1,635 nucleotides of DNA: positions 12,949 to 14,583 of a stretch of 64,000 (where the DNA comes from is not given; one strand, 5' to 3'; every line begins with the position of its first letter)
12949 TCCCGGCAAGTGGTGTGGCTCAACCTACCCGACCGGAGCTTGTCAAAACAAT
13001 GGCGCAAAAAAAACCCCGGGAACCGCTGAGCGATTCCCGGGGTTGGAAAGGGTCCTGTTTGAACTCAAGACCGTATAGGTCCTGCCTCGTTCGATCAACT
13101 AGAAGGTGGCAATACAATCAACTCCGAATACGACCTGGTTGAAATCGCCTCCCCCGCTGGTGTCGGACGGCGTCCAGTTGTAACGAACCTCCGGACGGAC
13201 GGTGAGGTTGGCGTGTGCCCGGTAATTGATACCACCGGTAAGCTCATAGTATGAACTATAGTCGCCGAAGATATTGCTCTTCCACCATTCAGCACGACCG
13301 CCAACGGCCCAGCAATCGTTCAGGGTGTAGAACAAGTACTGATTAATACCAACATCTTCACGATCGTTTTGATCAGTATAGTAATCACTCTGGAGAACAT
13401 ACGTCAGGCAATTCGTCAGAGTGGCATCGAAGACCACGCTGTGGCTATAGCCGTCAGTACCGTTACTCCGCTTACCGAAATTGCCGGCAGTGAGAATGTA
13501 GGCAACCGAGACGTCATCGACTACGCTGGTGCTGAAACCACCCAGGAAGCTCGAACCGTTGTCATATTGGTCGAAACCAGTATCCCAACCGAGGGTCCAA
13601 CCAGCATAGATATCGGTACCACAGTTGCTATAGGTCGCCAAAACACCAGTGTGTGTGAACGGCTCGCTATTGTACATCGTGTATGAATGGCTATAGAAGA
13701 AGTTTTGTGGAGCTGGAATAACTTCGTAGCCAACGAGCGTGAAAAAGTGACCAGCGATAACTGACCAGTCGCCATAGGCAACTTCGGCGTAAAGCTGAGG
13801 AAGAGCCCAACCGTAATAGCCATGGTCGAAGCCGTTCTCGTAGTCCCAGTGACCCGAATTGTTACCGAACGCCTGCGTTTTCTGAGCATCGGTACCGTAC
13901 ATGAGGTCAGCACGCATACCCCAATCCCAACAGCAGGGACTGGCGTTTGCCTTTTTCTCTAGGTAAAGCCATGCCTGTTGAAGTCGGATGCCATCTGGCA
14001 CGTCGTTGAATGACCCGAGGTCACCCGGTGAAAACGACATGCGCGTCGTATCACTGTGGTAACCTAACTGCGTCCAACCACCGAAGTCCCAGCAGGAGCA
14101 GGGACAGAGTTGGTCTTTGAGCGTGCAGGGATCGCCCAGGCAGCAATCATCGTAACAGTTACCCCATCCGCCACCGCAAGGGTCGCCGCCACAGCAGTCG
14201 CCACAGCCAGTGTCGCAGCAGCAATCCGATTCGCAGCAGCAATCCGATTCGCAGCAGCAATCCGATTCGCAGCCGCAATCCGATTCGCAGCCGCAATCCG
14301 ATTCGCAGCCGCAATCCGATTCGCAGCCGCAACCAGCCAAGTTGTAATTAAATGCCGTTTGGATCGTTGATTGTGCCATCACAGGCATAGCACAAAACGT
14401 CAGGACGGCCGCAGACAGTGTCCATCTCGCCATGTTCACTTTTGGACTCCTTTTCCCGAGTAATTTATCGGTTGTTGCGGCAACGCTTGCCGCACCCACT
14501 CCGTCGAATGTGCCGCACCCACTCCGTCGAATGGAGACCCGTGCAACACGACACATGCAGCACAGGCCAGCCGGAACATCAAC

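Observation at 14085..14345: Metallothionein-like (CGCESD)4(CCCESD)2CCC repeat head on an outer-membrane beta-barrel, encoded by an 18-bp tandem array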

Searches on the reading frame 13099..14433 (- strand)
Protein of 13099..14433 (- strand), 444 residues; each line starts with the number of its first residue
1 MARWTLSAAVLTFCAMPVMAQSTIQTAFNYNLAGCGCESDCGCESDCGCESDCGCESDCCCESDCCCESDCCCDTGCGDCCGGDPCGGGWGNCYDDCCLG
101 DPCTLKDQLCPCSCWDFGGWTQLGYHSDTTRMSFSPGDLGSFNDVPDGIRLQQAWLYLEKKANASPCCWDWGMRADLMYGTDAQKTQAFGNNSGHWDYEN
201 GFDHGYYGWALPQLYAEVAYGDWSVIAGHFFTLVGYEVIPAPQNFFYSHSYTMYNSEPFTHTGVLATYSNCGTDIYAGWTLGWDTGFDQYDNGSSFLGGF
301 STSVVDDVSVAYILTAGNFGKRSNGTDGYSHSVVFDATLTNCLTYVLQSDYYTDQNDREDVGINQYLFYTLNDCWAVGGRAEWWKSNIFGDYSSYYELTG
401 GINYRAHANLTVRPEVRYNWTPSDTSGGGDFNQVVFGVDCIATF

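Call 4: search_protein_families(library=pfam, proteins=[window:13099-14433:-], max_evalue=1)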
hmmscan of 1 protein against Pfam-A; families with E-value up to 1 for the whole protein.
window:13099-14433:- (444 aa): 3 families
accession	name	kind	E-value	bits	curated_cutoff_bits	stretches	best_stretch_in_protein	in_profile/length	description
PF07642.17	BBP2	-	1.1e-70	239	26.2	1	117-444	4-339/339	Putative beta-barrel porin-2, OmpL-like. bbp2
PF19494.5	DUF6029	-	0.014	14.5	27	1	335-403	296-361/538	Family of unknown function (DUF6029)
PF02622.21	DUF179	-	0.067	13.6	27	1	175-227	83-133/157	AlgH-like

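Call 5: search_protein_families(library=ncbifam, proteins=[window:13099-14433:-], max_evalue=1)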
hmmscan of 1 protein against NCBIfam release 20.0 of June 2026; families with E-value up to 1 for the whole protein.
window:13099-14433:- (444 aa): 3 families
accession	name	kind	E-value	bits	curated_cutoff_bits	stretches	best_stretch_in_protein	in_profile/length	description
NF033609.2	MSCRAMM_ClfA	exception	0.051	11.2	1150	1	39-71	580-612/934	MSCRAMM family adhesin clumping factor ClfA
NF033845.1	MSCRAMM_ClfB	exception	0.098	10.5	999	1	39-70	590-621/871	MSCRAMM family adhesin clumping factor ClfB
NF001270.0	PRK00228.2-2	equivalog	0.21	11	225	1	205-228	132-155/193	YqgE/AlgH family protein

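Call 7: find_homologous_proteins(query=window:13099-14433:-)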
Query window:13099-14433:- (444 aa): 2854 proteins with E <= 0.001 among 5236 candidates; the best 120 are listed.
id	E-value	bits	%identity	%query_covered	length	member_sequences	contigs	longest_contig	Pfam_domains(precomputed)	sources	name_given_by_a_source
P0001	2.5e-210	718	97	70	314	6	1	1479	PF07642.18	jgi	jgi:hypothetical protein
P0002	3.3e-195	668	78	80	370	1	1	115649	PF07642.18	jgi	jgi:hypothetical protein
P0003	1.2e-186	640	63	100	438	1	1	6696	PF07642.18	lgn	-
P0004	6.6e-183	628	82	73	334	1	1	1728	PF07642.18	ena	-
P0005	1.6e-178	613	81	73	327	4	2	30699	PF07642.18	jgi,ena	jgi:hypothetical protein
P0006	2.3e-171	589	57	100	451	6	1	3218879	PF07642.18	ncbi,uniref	ncbi:porin [Aeoliella sp.]|uniref:porin n=1 Tax=Aeoliella sp. TaxID=2795800 RepID=UPI003CCB7C0C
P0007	1.5e-169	583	59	100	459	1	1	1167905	PF07642.18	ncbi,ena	-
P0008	1.6e-165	570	59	100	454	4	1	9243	PF07642.18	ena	-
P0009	1.0e-163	564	57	100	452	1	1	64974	PF07642.18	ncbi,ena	-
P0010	1.5e-161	557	76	70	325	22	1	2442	PF07642.18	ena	-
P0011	2.3e-158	547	58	99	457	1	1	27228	PF07642.18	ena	-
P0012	5.0e-158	545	58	99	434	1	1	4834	PF07642.18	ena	-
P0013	1.3e-157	544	56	100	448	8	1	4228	PF07642.18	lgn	-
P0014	4.7e-156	539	56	100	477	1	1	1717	PF07642.18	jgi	jgi:Putative beta-barrel porin-2, OmpL-like. bbp2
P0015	1.0e-155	538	58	100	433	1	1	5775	PF07642.18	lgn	-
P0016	3.3e-155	536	55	100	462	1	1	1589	PF07642.18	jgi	jgi:hypothetical protein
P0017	4.8e-155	536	55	100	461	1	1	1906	PF07642.18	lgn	-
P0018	1.2e-154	534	51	100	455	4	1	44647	PF07642.18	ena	-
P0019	2.2e-154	533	60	78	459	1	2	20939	PF07642.18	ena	-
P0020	3.2e-154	533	54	96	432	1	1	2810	PF07642.18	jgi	-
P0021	7.5e-153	528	58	94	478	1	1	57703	PF07642.18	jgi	jgi:Putative beta-barrel porin-2, OmpL-like. bbp2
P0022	8.4e-153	528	58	100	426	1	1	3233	PF07642.18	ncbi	-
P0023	3.9e-152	526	57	100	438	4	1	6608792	PF07642.18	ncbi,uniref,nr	ncbi:hypothetical protein Pan181_11600 [Aeoliella mucimassa]|uniref:Porin n=1 Tax=Aeoliella mucimass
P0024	1.9e-151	524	55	100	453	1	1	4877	PF07642.18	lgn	-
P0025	2.4e-151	523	62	85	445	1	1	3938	PF07642.18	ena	-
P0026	2.8e-151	523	56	100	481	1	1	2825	PF07642.18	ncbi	-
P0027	1.1e-150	521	55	100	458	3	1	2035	PF07642.18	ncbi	-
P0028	3.1e-150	520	52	100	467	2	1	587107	PF07642.18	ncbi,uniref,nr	ncbi:hypothetical protein Pla108_27410 [Botrimarina colliarenosi]|uniref:Porin n=1 Tax=Botrimarina c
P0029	2.6e-149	517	53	100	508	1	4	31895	PF07642.18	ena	-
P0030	2.9e-149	517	55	100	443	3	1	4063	PF07642.18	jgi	jgi:Putative beta-barrel porin-2, OmpL-like. bbp2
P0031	9.6e-149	515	54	96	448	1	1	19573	PF07642.18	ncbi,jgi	-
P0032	9.7e-149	515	52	100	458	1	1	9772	PF07642.18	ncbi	ncbi:MAG: outer membrane beta-barrel protein [Aeoliella sp.]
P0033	1.4e-148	514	55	99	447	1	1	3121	PF07642.18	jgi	-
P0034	5.7e-148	512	54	99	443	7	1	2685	PF07642.18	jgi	jgi:hypothetical protein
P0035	6.2e-148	512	54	100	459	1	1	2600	PF07642.18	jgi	jgi:hypothetical protein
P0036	9.0e-148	512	57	96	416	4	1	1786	PF07642.18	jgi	-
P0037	1.3e-147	511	56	99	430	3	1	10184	PF07642.18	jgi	jgi:hypothetical protein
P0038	1.7e-147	511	54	99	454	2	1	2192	PF07642.18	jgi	jgi:hypothetical protein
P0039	2.9e-147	510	54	95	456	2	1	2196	PF07642.18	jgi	jgi:hypothetical protein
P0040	3.7e-147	510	55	100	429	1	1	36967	PF07642.18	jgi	jgi:hypothetical protein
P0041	4.0e-147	509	55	100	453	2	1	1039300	PF07642.18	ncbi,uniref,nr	ncbi:hypothetical protein Pla123a_06640 [Posidoniimonas polymericola]|uniref:Porin n=1 Tax=Posidonii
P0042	5.2e-147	509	55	100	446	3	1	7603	PF07642.18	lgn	-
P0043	7.6e-147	509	55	100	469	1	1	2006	PF07642.18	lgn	-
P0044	1.4e-146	508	54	100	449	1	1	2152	PF07642.18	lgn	-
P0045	1.5e-146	508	54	100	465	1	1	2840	PF07642.18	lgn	-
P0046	3.7e-146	506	59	80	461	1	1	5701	PF07642.18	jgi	jgi:hypothetical protein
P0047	4.2e-146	506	55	100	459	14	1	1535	PF07642.18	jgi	jgi:hypothetical protein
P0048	6.7e-146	505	53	100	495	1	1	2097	PF07642.18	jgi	jgi:hypothetical protein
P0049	9.6e-146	505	54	100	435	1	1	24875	PF07642.18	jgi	jgi:hypothetical protein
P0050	1.2e-145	505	55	100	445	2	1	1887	PF07642.18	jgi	jgi:hypothetical protein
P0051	2.8e-145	503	52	100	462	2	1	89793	PF07642.18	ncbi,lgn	ncbi:MAG: outer membrane beta-barrel protein [Pirellulales bacterium]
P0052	3.0e-145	503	55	99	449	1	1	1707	PF07642.18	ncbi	ncbi:MAG: outer membrane beta-barrel protein [Actinomycetota bacterium]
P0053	3.5e-145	503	56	98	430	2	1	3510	PF07642.18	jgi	jgi:hypothetical protein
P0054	3.7e-145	503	54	98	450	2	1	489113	PF07642.18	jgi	-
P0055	4.2e-145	503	58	78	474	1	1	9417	PF07642.18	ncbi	ncbi:MAG: outer membrane beta-barrel protein [Planctomycetota bacterium]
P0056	6.9e-145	502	55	95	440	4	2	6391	PF07642.18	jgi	jgi:hypothetical protein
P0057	1.0e-144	502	59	89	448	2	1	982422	PF07642.18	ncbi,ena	-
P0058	1.1e-144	501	55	100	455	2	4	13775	PF07642.18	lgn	-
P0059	1.1e-144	501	52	100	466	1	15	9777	PF07642.18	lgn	-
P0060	1.4e-144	501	58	87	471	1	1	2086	PF07642.18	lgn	-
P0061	2.3e-144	500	52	100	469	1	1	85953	PF07642.18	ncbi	-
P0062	2.6e-144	500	55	99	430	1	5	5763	PF07642.18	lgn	-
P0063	5.7e-144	499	51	100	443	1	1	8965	PF07642.18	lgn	-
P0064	9.6e-144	498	57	89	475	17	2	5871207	PF07642.18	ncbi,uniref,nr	ncbi:porin [Botrimarina mediterranea]|uniref:Porin n=1 Tax=Botrimarina mediterranea TaxID=2528022 Re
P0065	1.3e-143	498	54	100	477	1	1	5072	PF07642.18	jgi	jgi:Putative beta-barrel porin-2, OmpL-like. bbp2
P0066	1.4e-143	498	62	80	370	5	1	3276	PF07642.18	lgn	-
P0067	2.6e-143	497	55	100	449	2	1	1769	PF07642.18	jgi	jgi:Putative beta-barrel porin-2, OmpL-like. bbp2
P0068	3.0e-143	497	58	90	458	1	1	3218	PF07642.18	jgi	jgi:hypothetical protein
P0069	5.6e-143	496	61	80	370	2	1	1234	PF07642.18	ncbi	-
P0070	9.8e-143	495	53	97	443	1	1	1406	PF07642.18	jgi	jgi:hypothetical protein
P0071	2.6e-142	494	54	99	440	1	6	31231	PF07642.18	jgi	jgi:hypothetical protein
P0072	1.1e-141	492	59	86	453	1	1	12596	PF07642.18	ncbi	ncbi:MAG: outer membrane beta-barrel protein [Planctomycetota bacterium]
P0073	1.1e-141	491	52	100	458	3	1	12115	PF07642.18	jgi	jgi:hypothetical protein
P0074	1.2e-141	491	51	100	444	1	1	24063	PF07642.18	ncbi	-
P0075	1.4e-141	491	49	100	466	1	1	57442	PF07642.18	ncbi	ncbi:MAG: outer membrane beta-barrel protein [Planctomycetota bacterium]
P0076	2.5e-141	490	61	81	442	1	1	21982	PF07642.18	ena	-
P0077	7.0e-141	489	49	100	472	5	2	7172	PF07642.18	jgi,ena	jgi:hypothetical protein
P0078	8.9e-141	489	55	88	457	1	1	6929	PF07642.18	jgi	jgi:hypothetical protein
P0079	1.6e-140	488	53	100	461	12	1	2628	PF07642.18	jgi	jgi:Putative beta-barrel porin-2, OmpL-like. bbp2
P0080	1.6e-139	484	60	79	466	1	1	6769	PF07642.18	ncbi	ncbi:MAG: outer membrane beta-barrel protein [Pirellulales bacterium]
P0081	2.1e-139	484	50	100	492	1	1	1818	PF07642.18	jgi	jgi:hypothetical protein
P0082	3.3e-139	483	51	100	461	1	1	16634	PF07642.18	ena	-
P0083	6.8e-139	482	56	90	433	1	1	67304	PF07642.18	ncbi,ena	-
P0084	7.7e-139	482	53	100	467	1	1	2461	PF07642.18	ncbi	ncbi:MAG: outer membrane beta-barrel protein [Planctomycetota bacterium]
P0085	1.1e-138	482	57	92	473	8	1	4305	PF07642.18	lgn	-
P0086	1.1e-138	482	65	73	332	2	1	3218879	PF07642.18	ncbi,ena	-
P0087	1.6e-138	481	55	79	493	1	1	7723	PF07642.18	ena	-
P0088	2.9e-138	480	59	84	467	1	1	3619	PF07642.18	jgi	-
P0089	3.9e-138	480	56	88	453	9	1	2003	PF07642.18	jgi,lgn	jgi:hypothetical protein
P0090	1.2e-137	478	51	100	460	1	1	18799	PF07642.18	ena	-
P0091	3.8e-137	477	56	84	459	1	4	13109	PF07642.18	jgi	jgi:hypothetical protein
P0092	7.1e-137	476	52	100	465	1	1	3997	PF07642.18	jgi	jgi:hypothetical protein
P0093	1.7e-136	474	52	100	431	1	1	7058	PF07642.18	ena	-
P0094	3.0e-136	474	55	90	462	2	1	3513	PF07642.18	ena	-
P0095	3.5e-136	473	58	87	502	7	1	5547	PF07642.18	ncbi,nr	ncbi:MAG TPA: outer membrane beta-barrel protein [Lacipirellulaceae bacterium]|nr:outer membrane bet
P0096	3.7e-136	473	58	84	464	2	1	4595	PF07642.18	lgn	-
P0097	6.2e-136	473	57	79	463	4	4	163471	PF07642.18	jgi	jgi:hypothetical protein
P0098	1.6e-135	471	59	78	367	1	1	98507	PF07642.18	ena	-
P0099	2.0e-135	471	56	85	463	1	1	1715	PF07642.18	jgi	jgi:hypothetical protein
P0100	4.0e-135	470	57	92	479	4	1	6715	PF07642.18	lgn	-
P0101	9.7e-135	469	56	78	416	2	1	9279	PF07642.18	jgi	jgi:Putative beta-barrel porin-2, OmpL-like. bbp2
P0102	1.7e-134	468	59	78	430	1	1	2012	PF07642.18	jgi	jgi:hypothetical protein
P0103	2.1e-134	467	59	86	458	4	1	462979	PF07642.18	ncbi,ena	-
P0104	3.1e-134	467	50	100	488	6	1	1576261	PF07642.18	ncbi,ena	-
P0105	3.5e-134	467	61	78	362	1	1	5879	PF07642.18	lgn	-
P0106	3.9e-134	467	54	89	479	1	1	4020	PF07642.18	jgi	jgi:hypothetical protein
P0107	5.9e-134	466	51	100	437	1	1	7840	PF07642.18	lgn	-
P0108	9.1e-134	465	53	90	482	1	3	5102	PF07642.18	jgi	jgi:hypothetical protein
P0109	2.1e-133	464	51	100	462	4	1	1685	PF07642.18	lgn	-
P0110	4.0e-133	463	51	100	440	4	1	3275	PF07642.18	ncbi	-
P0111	9.4e-133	462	51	99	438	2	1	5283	PF07642.18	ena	-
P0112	2.6e-132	461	54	88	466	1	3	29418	PF07642.18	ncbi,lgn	-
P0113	4.3e-132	460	49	100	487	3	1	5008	PF07642.18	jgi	-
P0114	4.7e-132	460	59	78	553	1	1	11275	PF07642.18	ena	-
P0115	7.8e-132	459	52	92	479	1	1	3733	PF07642.18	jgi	jgi:hypothetical protein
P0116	9.3e-132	459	59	79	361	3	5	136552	PF07642.18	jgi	jgi:hypothetical protein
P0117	1.9e-131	458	50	100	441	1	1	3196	PF07642.18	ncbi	-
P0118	2.0e-131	458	62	76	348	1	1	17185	PF07642.18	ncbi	-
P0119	3.3e-131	457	48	100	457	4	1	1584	PF07642.18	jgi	jgi:hypothetical protein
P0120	4.0e-131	457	61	76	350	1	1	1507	PF07642.18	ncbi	-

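Call 10: find_encoding_contigs(protein=P0002, flank=3000, max_places=3)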
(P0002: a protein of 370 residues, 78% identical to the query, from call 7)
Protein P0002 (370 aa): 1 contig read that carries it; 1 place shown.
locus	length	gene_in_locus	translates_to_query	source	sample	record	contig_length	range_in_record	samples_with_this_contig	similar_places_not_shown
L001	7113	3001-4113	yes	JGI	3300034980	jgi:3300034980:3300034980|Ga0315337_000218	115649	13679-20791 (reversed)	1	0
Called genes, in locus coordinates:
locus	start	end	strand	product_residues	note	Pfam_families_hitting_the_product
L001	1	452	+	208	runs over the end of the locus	-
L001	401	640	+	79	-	-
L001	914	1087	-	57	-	-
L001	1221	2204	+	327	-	PF07642:BBP2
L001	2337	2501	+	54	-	-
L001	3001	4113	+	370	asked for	PF07642:BBP2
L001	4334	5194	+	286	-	PF04337:DUF480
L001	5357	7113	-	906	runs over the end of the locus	PF00069:Pkinase, PF07714:PK_Tyr_Ser-Thr, PF02743:dCache_1 (weak)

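Call 11: find_encoding_contigs(protein=P0001, flank=3000, max_places=6)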
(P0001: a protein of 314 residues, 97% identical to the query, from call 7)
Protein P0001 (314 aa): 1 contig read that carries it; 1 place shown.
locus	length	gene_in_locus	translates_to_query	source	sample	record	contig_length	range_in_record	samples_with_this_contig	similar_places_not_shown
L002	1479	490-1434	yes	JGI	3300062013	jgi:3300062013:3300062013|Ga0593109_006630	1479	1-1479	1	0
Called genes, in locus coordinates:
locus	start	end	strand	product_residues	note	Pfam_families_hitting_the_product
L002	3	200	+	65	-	?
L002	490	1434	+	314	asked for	PF07642:BBP2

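Call 20: find_related_loci(query=window:13099-14433:-, collection=genome_contigs, flank=3000)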
Query window:13099-14433:- (444 aa) in genome_contigs; peptide patterns used: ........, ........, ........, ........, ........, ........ (x = any residue, [..] = any of these).
39 stretches matched a pattern; 23 encode a relative of the query (tblastn E <= 1e-3); 23 distinct loci.
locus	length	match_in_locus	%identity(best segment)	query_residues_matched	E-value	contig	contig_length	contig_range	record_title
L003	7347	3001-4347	56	3-444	2e-149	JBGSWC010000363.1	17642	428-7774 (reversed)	MAG: Pirellulales bacterium isolate JTS-AC471 k141_3238643, whole genome shotgun sequence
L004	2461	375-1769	53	1-444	2e-146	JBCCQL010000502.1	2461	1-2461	MAG: Planctomycetota bacterium isolate P01_D01_bin.151 k141_1710581_length_2461_cov_8.0000, whole genome shotgun sequenc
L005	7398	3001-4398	52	3-444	4e-136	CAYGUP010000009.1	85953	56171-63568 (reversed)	MAG TPA_asm: uncultured Planctomycetaceae bacterium isolate ERP117304_co3_237 genome assembly, contig: NODE_378_length_8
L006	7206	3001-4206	55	50-444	7e-133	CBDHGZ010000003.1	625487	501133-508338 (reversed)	MAG: Lacipirellulaceae bacterium isolate 1f9809e0-dcd1-4150-8bd3-4410f639a638 genome assembly, contig: contig_3, whole g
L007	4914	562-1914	55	1-444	1e-141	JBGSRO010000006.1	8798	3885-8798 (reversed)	MAG: Pirellulales bacterium isolate JTS-AC36 k141_4088090, whole genome shotgun sequence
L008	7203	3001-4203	53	42-444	1e-127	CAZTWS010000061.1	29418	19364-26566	MAG TPA_asm: uncultured Planctomycetaceae bacterium isolate SRP344714_co2_482 genome assembly, contig: NODE_3933_length_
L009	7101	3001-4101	54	99-444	5e-123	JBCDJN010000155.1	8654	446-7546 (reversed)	MAG: Planctomycetota bacterium isolate P01_H01_bin.36 k141_677792_length_8654_cov_26.0000, whole genome shotgun sequence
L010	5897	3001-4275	46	7-444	3e-119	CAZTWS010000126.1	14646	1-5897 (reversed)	MAG TPA_asm: uncultured Planctomycetaceae bacterium isolate SRP344714_co2_482 genome assembly, contig: NODE_10682_length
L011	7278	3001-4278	46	7-444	1e-116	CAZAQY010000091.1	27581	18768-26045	MAG TPA_asm: uncultured Pirellulaceae bacterium isolate binchicken_co273_199 genome assembly, contig: NODE_1925_length_2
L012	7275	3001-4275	47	7-444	1e-114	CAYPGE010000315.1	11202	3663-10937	MAG TPA_asm: uncultured Pirellulaceae bacterium isolate binchicken_co111_480 genome assembly, contig: NODE_12717_length_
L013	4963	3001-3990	52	112-444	7e-109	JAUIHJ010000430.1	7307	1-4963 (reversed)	MAG: bacterium isolate Co_bin.204 NODE_57635_length_7307_cov_0.906546, whole genome shotgun sequence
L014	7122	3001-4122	49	64-444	5e-109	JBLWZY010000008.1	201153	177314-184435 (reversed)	MAG: Thalassoglobus sp. isolate EC21-04 C21maxbin.011RE.5K@8, whole genome shotgun sequence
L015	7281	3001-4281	44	7-444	3e-107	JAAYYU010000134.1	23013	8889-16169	MAG: Candidatus Anammoximicrobium sp. isolate AS06rmzACSIP_251 189187_AS06, whole genome shotgun sequence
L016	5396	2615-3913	45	1-444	4e-106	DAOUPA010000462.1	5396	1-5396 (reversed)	MAG TPA_asm: Planctomicrobium sp. isolate CSMAG_88 CSMAG_88_k127_2234200_length_5396_cov_104.0000, whole genome shotgun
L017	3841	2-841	58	176-444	4e-95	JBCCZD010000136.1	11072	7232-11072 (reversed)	MAG: Planctomycetota bacterium isolate P01_F01_bin.27 k141_566419_length_11072_cov_13.0000, whole genome shotgun sequenc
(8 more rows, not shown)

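Call 37: predict_structure(alignment_id=A1)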
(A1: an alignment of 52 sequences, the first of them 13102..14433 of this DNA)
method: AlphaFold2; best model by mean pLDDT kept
length: 444 residues; sequences in the alignment: 52
mean_pLDDT: 74.6   pTM: 0.74
mean pLDDT of the five models: 74.6, 74.1, 73.8, 72.5, 71.2
residues with pLDDT >= 90: 173; 70-90: 135; 50-70: 37; < 50: 99
segments of 3 or more residues with pLDDT < 50: 1-90, 189-191
pLDDT, mean of each block of 10 residues (from residue 1): 42 30 35 28 32 35 37 37 38 67 84 90 91 77 87 94 93 94 71 50 74 93 93 75 86 65 91 92 59 88 88 90 86 90 90 91 93 90 89 92 91 95 66 93 92
secondary structure, 60 per line:
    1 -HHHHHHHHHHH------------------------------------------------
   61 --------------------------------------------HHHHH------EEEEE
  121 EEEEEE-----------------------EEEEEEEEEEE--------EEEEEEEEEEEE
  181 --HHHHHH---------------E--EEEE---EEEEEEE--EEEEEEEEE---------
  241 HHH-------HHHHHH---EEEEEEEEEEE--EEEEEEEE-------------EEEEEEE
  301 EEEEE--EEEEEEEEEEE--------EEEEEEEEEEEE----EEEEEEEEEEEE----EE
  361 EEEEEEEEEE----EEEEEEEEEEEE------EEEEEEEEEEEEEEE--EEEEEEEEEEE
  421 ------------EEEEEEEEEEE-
elements in order: H2-12 H105-109 E116-126 E150-160 E169-180 H183-188 E207-210 E214-220 E223-231 H251-256 E260-270 E273-280 E294-305 E308-318 E327-338 E343-354 E359-370 E375-386 E393-407 E410-420 E433-443
